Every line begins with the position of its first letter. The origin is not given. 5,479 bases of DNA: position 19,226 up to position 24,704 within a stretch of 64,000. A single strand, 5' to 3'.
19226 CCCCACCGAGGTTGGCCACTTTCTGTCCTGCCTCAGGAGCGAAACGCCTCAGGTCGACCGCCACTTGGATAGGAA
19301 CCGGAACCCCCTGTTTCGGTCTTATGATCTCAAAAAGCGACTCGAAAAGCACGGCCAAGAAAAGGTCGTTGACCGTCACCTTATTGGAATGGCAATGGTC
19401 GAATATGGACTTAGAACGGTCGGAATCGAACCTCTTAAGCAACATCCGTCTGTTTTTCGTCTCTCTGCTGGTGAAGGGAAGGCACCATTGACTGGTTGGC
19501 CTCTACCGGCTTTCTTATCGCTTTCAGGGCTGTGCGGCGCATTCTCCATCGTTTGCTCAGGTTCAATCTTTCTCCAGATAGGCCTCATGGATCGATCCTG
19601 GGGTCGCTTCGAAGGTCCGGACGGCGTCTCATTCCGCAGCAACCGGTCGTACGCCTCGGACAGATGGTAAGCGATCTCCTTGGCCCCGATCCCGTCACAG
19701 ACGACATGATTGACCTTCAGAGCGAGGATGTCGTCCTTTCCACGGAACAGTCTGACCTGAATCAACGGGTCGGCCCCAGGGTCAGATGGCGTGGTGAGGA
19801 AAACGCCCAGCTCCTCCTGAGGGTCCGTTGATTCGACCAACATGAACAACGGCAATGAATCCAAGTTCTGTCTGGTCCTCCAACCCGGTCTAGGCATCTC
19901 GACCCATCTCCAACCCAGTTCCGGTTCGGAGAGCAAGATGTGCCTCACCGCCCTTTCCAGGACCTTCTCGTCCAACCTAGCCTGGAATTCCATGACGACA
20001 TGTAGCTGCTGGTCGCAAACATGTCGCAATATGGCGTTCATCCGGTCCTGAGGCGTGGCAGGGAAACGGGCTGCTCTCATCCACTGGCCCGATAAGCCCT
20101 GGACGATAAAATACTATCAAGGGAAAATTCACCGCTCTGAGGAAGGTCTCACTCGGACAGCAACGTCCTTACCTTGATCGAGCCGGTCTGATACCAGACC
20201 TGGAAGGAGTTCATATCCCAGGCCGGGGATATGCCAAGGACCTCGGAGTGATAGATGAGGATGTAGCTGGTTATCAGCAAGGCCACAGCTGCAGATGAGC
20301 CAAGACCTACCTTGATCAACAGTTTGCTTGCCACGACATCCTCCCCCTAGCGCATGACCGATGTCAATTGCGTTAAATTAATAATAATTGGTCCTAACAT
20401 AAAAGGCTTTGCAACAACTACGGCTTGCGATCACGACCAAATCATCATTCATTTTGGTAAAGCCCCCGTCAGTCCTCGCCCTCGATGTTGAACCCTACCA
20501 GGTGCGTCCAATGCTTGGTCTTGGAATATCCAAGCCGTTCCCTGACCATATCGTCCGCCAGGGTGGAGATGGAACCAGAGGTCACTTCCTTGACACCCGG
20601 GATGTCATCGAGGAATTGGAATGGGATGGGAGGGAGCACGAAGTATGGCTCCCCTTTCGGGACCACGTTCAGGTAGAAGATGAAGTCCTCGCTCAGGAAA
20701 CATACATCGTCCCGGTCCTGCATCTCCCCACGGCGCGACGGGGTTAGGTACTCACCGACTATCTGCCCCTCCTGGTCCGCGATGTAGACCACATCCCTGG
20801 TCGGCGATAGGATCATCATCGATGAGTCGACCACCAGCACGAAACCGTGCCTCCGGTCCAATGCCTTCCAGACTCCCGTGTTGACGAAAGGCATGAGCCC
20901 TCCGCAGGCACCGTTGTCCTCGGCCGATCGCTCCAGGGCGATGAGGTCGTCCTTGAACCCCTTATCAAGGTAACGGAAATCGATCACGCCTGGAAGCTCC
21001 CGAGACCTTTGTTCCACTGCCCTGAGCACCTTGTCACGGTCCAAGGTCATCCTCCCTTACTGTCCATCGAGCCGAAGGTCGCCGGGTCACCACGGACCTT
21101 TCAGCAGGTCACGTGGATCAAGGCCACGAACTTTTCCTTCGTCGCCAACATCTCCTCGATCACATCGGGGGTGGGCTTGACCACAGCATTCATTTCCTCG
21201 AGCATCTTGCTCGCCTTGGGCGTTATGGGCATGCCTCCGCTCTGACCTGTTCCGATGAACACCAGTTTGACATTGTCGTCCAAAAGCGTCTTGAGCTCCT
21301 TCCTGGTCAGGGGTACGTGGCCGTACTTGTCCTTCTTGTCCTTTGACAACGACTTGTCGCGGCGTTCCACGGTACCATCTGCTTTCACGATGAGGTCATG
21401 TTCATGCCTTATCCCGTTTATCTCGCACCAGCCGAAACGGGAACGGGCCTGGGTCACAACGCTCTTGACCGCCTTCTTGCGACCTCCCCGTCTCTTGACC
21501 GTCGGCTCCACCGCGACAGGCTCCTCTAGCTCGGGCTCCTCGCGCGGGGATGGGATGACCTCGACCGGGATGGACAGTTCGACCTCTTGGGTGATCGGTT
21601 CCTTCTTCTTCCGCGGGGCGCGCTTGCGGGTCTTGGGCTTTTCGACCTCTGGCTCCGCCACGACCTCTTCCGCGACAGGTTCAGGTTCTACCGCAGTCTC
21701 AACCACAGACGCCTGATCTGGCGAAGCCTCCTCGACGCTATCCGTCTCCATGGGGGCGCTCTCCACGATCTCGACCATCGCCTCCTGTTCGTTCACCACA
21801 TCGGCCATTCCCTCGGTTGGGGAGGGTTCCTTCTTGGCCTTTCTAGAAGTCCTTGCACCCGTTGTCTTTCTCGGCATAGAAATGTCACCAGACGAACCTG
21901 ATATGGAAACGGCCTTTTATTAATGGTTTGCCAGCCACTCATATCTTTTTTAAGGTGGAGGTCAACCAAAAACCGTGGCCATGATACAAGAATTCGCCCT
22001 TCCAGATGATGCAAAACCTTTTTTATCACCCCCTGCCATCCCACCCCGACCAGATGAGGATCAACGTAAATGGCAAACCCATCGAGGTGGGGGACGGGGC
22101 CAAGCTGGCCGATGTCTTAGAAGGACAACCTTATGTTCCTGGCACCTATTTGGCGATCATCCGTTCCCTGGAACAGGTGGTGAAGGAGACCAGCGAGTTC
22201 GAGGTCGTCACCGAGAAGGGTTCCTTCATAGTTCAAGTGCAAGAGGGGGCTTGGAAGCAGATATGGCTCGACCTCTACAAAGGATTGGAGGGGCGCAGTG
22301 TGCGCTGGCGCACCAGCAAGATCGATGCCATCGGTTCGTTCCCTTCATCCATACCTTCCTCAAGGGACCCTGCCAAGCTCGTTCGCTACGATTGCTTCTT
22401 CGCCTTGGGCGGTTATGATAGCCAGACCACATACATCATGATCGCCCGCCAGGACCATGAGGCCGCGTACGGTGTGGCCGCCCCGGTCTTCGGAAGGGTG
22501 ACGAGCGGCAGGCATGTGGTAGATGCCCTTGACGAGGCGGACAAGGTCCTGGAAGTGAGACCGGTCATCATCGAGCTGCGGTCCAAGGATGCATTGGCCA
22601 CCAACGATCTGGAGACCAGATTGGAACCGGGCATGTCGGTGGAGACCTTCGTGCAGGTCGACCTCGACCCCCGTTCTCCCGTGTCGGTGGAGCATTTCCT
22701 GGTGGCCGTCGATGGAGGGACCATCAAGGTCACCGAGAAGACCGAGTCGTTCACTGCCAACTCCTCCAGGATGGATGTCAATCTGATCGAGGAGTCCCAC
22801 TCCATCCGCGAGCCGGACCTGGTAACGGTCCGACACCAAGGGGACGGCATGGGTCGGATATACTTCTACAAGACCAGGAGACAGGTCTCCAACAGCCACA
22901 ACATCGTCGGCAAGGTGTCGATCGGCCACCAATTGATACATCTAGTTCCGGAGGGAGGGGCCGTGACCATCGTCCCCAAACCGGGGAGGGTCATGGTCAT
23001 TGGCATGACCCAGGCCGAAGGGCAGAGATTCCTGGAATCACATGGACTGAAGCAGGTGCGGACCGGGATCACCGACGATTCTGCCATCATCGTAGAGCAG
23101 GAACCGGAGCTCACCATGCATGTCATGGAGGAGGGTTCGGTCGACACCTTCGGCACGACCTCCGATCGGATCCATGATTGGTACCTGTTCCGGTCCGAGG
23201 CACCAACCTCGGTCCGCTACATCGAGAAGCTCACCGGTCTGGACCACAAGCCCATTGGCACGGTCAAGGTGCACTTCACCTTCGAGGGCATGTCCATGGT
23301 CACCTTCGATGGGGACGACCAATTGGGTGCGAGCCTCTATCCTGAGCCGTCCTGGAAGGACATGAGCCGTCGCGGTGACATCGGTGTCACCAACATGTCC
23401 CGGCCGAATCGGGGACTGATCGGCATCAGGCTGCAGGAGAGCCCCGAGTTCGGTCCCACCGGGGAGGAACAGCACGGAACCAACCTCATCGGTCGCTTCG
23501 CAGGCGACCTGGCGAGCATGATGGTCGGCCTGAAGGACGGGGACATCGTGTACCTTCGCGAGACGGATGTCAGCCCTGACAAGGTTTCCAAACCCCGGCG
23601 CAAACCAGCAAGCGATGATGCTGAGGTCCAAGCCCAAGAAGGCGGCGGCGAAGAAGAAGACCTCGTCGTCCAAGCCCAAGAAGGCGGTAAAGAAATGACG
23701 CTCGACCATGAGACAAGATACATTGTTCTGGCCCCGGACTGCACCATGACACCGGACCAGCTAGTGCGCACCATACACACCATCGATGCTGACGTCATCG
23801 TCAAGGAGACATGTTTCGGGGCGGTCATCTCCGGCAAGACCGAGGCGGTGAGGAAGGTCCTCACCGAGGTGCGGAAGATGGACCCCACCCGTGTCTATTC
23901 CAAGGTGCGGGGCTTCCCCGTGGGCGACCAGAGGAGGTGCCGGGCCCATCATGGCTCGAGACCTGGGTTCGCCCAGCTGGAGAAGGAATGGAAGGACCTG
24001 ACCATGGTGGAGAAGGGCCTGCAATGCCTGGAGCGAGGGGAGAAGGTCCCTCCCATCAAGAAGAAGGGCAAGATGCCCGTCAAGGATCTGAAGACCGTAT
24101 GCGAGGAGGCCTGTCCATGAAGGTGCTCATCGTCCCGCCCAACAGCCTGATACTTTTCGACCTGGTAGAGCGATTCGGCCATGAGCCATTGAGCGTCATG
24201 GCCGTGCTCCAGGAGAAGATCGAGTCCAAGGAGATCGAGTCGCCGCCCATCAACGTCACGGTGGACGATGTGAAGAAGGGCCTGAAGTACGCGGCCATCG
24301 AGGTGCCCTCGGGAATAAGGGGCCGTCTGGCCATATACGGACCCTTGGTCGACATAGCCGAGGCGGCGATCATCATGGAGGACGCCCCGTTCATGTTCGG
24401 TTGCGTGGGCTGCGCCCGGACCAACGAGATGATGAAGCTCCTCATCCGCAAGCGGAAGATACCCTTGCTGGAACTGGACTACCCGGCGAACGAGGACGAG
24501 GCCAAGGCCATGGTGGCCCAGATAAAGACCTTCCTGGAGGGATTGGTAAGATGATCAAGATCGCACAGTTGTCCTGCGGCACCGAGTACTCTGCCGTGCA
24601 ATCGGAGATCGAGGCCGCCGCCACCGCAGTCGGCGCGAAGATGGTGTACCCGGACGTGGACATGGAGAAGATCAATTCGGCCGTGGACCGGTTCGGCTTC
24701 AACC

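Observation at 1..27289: PTM, structural and activation genes for MCR are all packed into 27 kb, with about ten unknown genes between them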

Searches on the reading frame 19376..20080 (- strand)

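Call 7: search_protein_families(library=pfam, proteins=[window:19376-20080:-], max_evalue=0.01)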
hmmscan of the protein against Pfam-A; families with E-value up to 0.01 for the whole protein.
window:19376-20080:- (234 aa): 1 family
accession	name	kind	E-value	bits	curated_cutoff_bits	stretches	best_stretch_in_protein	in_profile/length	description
PF00668.25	Condensation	-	0.00029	20.1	30.6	1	27-158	30-172/456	Condensation domain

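Call 8: search_protein_families(library=ncbifam, proteins=[window:19376-20080:-], max_evalue=0.01)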
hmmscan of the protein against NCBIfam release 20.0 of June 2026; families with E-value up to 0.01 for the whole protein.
window:19376-20080:- (234 aa): 0 families

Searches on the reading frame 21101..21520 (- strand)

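Call 92: search_protein_families(library=pfam, proteins=[window:21101-21520:-], max_evalue=0.01)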
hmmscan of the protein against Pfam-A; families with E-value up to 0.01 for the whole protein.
window:21101-21520:- (139 aa): 1 family
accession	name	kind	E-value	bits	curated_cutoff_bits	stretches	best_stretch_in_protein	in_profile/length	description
PF04430.19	DUF498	-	8.1e-07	29.5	33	1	28-115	5-83/109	Protein of unknown function (DUF498/DUF598)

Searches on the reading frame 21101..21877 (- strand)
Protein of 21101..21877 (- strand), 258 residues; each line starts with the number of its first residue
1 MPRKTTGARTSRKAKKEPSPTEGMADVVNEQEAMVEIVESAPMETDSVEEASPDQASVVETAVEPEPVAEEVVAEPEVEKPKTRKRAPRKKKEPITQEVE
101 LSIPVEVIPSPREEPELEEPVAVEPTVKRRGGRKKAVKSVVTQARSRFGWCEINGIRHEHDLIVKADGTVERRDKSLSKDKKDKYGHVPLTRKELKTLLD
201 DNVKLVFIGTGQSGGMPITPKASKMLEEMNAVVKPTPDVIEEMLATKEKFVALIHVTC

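Call 7: search_protein_families(library=pfam, proteins=[window:21101-21877:-], max_evalue=0.01)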
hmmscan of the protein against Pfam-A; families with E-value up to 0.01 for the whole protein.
window:21101-21877:- (258 aa): 1 family
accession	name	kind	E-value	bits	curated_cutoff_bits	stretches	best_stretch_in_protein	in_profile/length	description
PF04430.19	DUF498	-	2.9e-06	27.7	33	1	147-234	5-83/109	Protein of unknown function (DUF498/DUF598)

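Call 8: search_protein_families(library=ncbifam, proteins=[window:21101-21877:-], max_evalue=0.01)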
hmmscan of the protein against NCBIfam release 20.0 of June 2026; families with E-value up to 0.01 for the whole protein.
window:21101-21877:- (258 aa): 0 families

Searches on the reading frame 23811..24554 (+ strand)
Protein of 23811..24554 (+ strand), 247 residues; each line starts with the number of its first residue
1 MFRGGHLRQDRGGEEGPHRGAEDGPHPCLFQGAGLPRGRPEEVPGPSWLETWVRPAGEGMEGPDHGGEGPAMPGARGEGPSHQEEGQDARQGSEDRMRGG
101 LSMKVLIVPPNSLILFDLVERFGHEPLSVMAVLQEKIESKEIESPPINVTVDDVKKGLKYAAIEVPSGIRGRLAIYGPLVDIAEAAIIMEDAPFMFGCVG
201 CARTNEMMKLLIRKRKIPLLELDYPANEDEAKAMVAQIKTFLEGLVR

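Call 10: search_protein_families(library=ncbifam, proteins=[window:23811-24554:+], max_evalue=0.00001)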
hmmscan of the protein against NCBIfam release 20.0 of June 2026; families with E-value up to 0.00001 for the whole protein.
window:23811-24554:+ (247 aa): 1 family
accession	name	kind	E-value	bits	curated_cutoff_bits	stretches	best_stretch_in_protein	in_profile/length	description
TIGR03271.1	methan_mark_5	hypoth_equivalog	3e-65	218.6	140.25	1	104-245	1-142/142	methanogenesis marker 5 protein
